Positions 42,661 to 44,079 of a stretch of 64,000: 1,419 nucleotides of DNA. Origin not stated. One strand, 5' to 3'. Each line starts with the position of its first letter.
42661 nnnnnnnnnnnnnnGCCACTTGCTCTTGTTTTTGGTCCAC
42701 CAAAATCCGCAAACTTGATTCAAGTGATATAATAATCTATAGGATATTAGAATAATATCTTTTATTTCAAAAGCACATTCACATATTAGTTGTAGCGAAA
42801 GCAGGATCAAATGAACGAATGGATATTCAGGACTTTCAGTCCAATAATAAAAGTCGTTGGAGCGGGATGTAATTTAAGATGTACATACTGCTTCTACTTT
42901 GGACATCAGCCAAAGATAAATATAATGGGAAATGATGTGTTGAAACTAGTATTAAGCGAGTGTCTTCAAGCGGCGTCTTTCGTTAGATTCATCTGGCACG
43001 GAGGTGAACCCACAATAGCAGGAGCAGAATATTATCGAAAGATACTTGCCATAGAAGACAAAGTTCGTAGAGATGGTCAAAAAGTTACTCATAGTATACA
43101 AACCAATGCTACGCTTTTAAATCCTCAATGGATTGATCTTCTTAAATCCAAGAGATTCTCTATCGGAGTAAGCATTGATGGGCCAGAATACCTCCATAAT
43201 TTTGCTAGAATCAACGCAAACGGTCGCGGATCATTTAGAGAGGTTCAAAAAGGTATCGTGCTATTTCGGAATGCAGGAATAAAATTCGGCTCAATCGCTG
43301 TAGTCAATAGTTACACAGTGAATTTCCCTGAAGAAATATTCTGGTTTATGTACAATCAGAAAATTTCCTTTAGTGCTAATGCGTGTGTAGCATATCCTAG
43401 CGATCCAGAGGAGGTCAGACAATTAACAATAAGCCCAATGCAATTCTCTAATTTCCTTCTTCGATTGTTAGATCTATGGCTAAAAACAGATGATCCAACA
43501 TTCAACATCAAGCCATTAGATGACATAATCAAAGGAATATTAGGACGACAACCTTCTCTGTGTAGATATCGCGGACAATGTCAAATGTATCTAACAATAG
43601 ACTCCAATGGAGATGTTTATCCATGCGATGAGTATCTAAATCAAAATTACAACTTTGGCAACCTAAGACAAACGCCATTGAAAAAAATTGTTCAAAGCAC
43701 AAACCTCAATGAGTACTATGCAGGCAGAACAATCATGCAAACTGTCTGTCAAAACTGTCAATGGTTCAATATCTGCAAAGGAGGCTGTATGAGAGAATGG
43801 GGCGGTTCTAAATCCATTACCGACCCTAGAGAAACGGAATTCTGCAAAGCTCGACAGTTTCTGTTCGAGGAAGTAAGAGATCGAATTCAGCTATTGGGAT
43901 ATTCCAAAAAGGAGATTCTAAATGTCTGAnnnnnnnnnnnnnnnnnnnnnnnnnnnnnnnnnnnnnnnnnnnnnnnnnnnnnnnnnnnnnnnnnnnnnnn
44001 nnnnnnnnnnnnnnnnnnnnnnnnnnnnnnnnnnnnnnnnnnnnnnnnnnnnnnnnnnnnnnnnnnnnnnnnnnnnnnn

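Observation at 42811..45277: Radical-SAM/SPASM maturase translationally coupled to a precursor-like peptide with five Trp-x-(Asp/Glu) repeats, followed by an HExxH protein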

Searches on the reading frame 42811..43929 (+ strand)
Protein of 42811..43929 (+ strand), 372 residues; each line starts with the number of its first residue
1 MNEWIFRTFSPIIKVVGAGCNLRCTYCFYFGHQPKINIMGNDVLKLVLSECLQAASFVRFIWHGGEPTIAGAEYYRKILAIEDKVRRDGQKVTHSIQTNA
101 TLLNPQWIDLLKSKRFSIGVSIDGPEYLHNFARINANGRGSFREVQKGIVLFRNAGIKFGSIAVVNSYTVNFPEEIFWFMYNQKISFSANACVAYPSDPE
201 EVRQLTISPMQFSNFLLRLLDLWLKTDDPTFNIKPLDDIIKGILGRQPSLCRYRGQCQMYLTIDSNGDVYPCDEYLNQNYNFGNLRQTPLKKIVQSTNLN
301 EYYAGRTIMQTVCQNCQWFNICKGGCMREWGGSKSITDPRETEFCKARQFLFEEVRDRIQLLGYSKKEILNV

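Call 3: search_protein_families(library=pfam, proteins=[window:42811-43929:+], max_evalue=0.01)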
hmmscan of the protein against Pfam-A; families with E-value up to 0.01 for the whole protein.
window:42811-43929:+ (372 aa): 3 families
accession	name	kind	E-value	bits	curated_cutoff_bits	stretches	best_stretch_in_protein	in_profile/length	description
PF04055.27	Radical_SAM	-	4.3e-17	63.2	29.5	1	16-165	3-151/166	Radical SAM superfamily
PF13186.11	SPASM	-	6e-12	46.1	21.5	1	258-317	5-67/67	Iron-sulfur cluster-binding domain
PF13353.11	Fer4_12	-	0.0063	17.3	22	0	17-141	12-131/137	4Fe-4S single cluster domain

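Call 4: search_protein_families(library=ncbifam, proteins=[window:42811-43929:+], max_evalue=0.01)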
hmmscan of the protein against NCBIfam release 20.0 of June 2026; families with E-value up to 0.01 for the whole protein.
window:42811-43929:+ (372 aa): 64 families (the best 25 are shown)
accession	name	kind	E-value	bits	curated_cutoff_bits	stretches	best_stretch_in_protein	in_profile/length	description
TIGR03942.1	sulfatase_rSAM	equivalog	2.4e-87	293.4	349.45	1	12-361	3-359/363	anaerobic sulfatase maturase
NF010321.0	PRK13758.1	equivalog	1.2e-66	225.4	441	1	8-358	3-361/370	anaerobic sulfatase-maturase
NF041298.1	rSAM_mat_DynA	equivalog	1.2e-65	221.9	450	1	19-359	10-353/356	dynobactin maturation radical SAM/SPASM protein DynA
NF010308.0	PRK13745.1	equivalog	1e-58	199.3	484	1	12-371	16-394/412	anaerobic sulfatase-maturation protein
NF041300.1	rSAM_mat_DarW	exception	2.6e-58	197.8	650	1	18-357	49-396/415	radical SAM/SPASM peptide maturase DarW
NF038005.1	rSAM_mat_DarE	equivalog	6.1e-51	173.5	650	1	19-329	83-403/432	darobactin maturation radical SAM/SPASM protein DarE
NF041718.1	rSAM_phane_AMC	equivalog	8.2e-45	153.4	425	1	18-357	14-359/362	cyclophane-forming radical SAM peptide maturase AmcB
TIGR04083.1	rSAM_pep_methan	hypoth_equivalog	2e-44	152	300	1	17-360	7-344/376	TIGR04083 family peptide-modifying radical SAM enzyme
TIGR04261.1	rSAM_GlyRichRpt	subfamily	9.9e-44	149.8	310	1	20-348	7-349/363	cyclophane-forming radical SAM/SPASM peptide maturase GrrM/OscB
NF041707.1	rSAM_YhhB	equivalog_domain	1.3e-41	142.8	445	1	16-360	8-366/369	cyclophane-forming radical SAM/SPASM peptide maturase YhhB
NF047865.1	rSAM_PapB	equivalog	6.3e-34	117.7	340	1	15-329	8-319/330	PapB family radical SAM/SPASM ranthipeptide maturase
TIGR04269.1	SAM_SPASM_FxsB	subfamily_domain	6.7e-27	94.5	370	1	12-346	5-352/363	FxsB family cyclophane-forming radical SAM/SPASM peptide maturase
TIGR03906.1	quino_hemo_SAM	equivalog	9.3e-26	90.5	453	2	11-147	95-236/467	quinohemoprotein amine dehydrogenase maturation protein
TIGR04496.1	rSAM_XyeB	equivalog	8.4e-24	84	450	1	12-351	6-362/385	cyclophane-forming radical SAM/SPASM peptide maturase XyeB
TIGR03978.1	rSAM_paired_1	equivalog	9.2e-23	80.7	370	2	10-176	82-253/466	His-Xaa-Ser system radical SAM maturase HxsB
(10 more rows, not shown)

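Call 7: find_homologous_proteins(query=window:42811-43926:+)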
Query window:42811-43926:+ (372 aa): 1336 proteins with E <= 0.001 among 2686 candidates; the best 120 are listed.
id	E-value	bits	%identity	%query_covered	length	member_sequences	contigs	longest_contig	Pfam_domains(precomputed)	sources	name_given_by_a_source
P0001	1.8e-259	878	100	100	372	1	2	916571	PF13186.12,PF04055.28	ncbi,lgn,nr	ncbi:radical SAM protein [Candidatus Woesebacteria bacterium]|nr:radical SAM protein [Candidatus Woe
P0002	1.4e-149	516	55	98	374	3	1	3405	PF13186.12,PF04055.28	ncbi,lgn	-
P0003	3.6e-146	505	56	99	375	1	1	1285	PF13186.12,PF04055.28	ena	-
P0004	1.1e-144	500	53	100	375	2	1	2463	PF13186.12,PF04055.28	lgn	-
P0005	3.3e-139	482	54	98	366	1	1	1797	PF13186.12,PF04055.28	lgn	-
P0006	5.7e-136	472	52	98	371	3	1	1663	PF13186.12,PF04055.28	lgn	-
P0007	2.5e-135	469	53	98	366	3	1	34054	PF13186.12,PF04055.28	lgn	-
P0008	1.3e-132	461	51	98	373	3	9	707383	PF13186.12,PF04055.28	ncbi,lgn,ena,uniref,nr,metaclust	ncbi:MAG: Iron-sulfur oxidoreductase MdsB [Candidatus Woesebacteria bacterium GW2011_GWB1_43_14]|uni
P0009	4.1e-131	456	49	98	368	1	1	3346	PF13186.12,PF04055.28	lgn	-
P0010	1.2e-130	454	49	98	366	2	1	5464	PF13186.12,PF04055.28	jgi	-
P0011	2.6e-129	450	51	97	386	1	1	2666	PF13186.12,PF04055.28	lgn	-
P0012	3.8e-128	446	50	95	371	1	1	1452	PF13186.12,PF04055.28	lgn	-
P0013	1.5e-123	431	49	96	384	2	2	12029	PF13186.12,PF04055.28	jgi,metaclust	metaclust:\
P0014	1.5e-117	411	51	87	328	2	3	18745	PF13186.12,PF04055.28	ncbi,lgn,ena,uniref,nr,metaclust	ncbi:MAG: Radical SAM domain-containing protein [Candidatus Woesebacteria bacterium GW2011_GWB1_38_5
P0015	2.4e-117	410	47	97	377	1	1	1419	PF13186.12,PF04055.28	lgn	-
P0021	2.0e-107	378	43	97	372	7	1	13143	PF13186.12,PF04055.28,PF13353.12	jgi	-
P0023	1.6e-102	362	48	84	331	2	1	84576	PF13186.12,PF04055.28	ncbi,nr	ncbi:radical SAM protein, partial [Patescibacteria group bacterium]|nr:radical SAM protein [Patescib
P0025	2.5e-83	298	38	95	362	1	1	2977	PF13186.12,PF04055.28,PF13353.12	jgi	-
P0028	9.4e-77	277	35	94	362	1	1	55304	PF13186.12,PF04055.28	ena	-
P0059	1.2e-63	234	36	95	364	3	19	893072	PF04055.28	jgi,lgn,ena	-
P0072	2.4e-62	229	34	95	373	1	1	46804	PF04055.28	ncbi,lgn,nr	ncbi:radical SAM protein [Candidatus Wolfebacteria bacterium]|nr:radical SAM protein [Candidatus Wol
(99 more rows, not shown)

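Call 11: find_encoding_contigs(protein=P0008, flank=6000, max_places=4)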
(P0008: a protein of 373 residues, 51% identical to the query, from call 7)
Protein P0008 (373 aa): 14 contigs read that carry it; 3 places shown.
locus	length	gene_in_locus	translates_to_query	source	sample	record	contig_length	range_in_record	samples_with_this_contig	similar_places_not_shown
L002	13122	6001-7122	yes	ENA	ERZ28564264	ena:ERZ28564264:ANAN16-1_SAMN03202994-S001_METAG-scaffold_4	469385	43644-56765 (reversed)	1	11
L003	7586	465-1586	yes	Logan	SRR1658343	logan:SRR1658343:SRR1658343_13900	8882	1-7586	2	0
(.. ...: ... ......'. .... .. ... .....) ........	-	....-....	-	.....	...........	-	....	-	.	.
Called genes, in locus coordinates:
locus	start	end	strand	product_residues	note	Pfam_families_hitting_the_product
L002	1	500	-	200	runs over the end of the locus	-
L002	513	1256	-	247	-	PF06750:A24_N_bact, PF01478:Peptidase_A24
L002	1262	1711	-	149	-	-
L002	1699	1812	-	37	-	-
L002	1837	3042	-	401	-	PF28597:T2SSF_N, PF00482:T2SSF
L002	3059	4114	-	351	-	PF00437:T2SSE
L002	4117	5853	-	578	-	PF05157:MshEN, PF00437:T2SSE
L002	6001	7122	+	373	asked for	PF04055:Radical_SAM, PF13186:SPASM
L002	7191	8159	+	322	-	-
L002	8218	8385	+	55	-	-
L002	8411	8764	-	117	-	-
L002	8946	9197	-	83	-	-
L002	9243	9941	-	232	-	-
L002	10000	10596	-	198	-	PF00300:His_Phos_1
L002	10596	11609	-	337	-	-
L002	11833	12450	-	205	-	PF00300:His_Phos_1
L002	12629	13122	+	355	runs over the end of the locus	-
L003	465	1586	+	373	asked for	PF04055:Radical_SAM, PF13186:SPASM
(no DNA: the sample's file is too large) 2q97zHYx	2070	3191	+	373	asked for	PF04055:Radical_SAM, PF13186:SPASM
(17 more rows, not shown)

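Call 19: find_related_loci(query=A2, collection=genome_contigs, flank=6000)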
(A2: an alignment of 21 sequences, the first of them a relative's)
Query A2 (372 aa) in genome_contigs; peptide patterns used: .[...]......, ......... (x = any residue, [..] = any of these).
600 stretches matched a pattern (row limit reached: there are more); 548 encode a relative of the query (tblastn E <= 1e-3); the best 80 are kept; 80 distinct loci.
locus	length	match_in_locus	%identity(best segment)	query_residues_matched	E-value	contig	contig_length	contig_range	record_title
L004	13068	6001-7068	28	10-355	1e-61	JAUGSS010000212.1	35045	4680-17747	MAG: Methylococcaceae bacterium isolate ZUGMOB10 c_000000008408, whole genome shotgun sequence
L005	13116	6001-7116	30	3-369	8e-59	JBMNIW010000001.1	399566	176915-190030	MAG: Clostridia bacterium isolate SBF912LR0HQ0060 contig_14648, whole genome shotgun sequence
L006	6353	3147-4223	28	12-360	2e-58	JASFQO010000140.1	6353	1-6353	MAG: Bacillota bacterium isolate D0819S20remetaG_Bin_55 D0819S20remetaG_FD_scaffold_2277_c1, whole genome shotgun sequen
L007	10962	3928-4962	29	7-353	3e-57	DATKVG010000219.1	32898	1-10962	MAG TPA_asm: Candidatus Bathyarchaeia archaeon isolate SMAG_U14127 k141_2376424, whole genome shotgun sequence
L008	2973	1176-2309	28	7-371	1e-57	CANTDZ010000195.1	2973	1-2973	MAG TPA_asm: uncultured Clostridia bacterium isolate SRR13921780_bin.13_metawrap_v1.3_MAG genome assembly, contig: NODE.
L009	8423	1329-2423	31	3-361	2e-57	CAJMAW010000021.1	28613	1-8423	MAG TPA_asm: uncultured Lentisphaeria bacterium isolate ERR321547-bin.2 genome assembly, contig: NODE_805_length_28613_c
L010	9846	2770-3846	31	7-359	3e-57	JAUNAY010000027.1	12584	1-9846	MAG: Fusobacterium sp. isolate S1M_St_21 NODE_1067_length_12584_cov_10.396121, whole genome shotgun sequence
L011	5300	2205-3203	31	5-328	3e-57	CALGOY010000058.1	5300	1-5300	MAG TPA_asm: uncultured Firmicutes bacterium isolate SRR6713629_bin.86_CONCOCT_v1.1_MAG genome assembly, contig: ERZ7949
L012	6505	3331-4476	28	7-363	3e-57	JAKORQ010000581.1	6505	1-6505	MAG: Planctomycetota bacterium isolate all_maxbin.373_sub k201_1967664, whole genome shotgun sequence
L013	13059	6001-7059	30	11-367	7e-57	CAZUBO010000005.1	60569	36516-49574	MAG TPA_asm: uncultured Candidatus Saccharibacteria bacterium isolate binchicken_co115_42 genome assembly, contig: NODE_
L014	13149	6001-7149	29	7-363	1e-56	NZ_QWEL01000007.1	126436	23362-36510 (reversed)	Odoribacter sp. Z80 Scaffold7_1, whole genome shotgun sequence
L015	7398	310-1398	30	1-359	4e-56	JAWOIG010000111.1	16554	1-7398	MAG: Clostridia bacterium isolate CWP5-2.bin.15 k191_3404262, whole genome shotgun sequence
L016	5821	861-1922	28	7-352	1e-56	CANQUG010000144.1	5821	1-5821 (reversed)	MAG: uncultured Lachnospiraceae bacterium isolate Lapin-023__bin55 genome assembly, contig: Lapin-023__NODE_16812_length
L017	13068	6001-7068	29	9-359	7e-56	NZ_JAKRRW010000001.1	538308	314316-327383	Photobacterium obscurum strain SDRW27 1, whole genome shotgun sequence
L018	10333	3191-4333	28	8-363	1e-55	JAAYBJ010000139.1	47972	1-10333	MAG: Candidatus Hydrogenedentota bacterium isolate AS06rmzACSIP_301 248110_AS06, whole genome shotgun sequence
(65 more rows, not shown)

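Call 23: find_encoding_contigs(protein=P0002, flank=4000, max_places=1)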
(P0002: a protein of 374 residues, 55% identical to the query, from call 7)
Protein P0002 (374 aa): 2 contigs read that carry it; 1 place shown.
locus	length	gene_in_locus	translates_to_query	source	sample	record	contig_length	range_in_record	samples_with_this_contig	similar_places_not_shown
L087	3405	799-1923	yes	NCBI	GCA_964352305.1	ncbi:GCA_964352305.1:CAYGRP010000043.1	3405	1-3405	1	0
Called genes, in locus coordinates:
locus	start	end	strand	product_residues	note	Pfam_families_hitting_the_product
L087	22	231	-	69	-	PF07927:HicA_toxin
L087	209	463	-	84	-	PF21748:UPF0150 (faint), PF15919:HicB_lk_antitox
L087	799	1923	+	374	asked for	PF04055:Radical_SAM, PF13186:SPASM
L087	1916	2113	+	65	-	-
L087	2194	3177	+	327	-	-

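Call 24: find_encoding_contigs(protein=P0007, flank=4000, max_places=1)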
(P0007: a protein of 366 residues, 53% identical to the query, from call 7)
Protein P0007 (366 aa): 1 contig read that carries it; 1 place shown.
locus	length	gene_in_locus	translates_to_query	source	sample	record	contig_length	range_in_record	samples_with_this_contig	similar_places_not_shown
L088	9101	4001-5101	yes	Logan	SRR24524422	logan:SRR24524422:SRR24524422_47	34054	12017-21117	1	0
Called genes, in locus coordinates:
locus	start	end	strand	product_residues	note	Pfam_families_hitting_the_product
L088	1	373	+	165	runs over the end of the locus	-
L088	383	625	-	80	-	-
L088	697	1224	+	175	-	-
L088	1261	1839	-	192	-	PF01928:CYTH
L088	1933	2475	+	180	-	PF03449:GreA_GreB_N (weak), PF01272:GreA_GreB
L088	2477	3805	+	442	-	PF13238:AAA_18 (weak), PF02223:Thymidylate_kin, PF13649:Methyltransf_25, PF13847:Methyltransf_31, PF08241:Methyltransf_11, PF08242:Methyltransf_12 (faint)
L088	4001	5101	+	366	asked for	PF04055:Radical_SAM, PF13186:SPASM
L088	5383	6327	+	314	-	-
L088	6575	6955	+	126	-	-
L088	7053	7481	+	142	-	PF00903:Glyoxalase, PF06983:3-dmu-9_3-mt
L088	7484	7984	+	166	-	PF06983:3-dmu-9_3-mt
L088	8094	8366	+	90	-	PF08818:DUF1801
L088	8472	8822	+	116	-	PF09966:DUF2200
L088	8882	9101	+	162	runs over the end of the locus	PF20603:Bact_hydrolase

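Call 25: find_encoding_contigs(protein=P0013, flank=4000, max_places=1)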
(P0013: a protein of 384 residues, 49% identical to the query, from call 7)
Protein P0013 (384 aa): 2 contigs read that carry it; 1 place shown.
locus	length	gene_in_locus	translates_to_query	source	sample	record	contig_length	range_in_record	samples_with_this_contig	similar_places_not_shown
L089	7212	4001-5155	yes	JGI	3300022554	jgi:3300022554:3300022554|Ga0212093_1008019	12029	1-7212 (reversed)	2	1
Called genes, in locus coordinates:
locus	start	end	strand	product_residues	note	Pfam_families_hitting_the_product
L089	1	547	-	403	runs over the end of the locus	-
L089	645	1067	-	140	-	-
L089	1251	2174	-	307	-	-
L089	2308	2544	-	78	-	-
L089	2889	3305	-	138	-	-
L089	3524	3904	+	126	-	-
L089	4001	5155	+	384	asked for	PF04055:Radical_SAM, PF13186:SPASM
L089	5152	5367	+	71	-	-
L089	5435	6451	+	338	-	-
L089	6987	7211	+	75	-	?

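Call 26: find_encoding_contigs(protein=P0021, flank=4000, max_places=1)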
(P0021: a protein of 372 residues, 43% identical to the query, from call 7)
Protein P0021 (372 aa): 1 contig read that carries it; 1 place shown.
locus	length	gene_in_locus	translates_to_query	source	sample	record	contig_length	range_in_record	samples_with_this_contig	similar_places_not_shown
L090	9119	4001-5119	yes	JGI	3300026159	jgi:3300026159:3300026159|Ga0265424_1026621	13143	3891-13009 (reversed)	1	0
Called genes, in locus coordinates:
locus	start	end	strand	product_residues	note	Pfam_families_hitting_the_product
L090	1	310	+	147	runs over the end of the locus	?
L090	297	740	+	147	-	-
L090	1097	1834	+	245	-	PF13624:SurA_N_3 (weak)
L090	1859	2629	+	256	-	PF00881:Nitroreductase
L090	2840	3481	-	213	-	PF01746:tRNA_m1G_MT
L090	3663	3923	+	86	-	-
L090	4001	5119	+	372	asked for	PF04055:Radical_SAM, PF13353:Fer4_12 (faint), PF13186:SPASM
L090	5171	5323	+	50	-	-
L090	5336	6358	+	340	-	-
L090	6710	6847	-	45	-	-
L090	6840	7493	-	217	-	PF13485:Peptidase_MA_2 (faint)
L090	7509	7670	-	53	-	-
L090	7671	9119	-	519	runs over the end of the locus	-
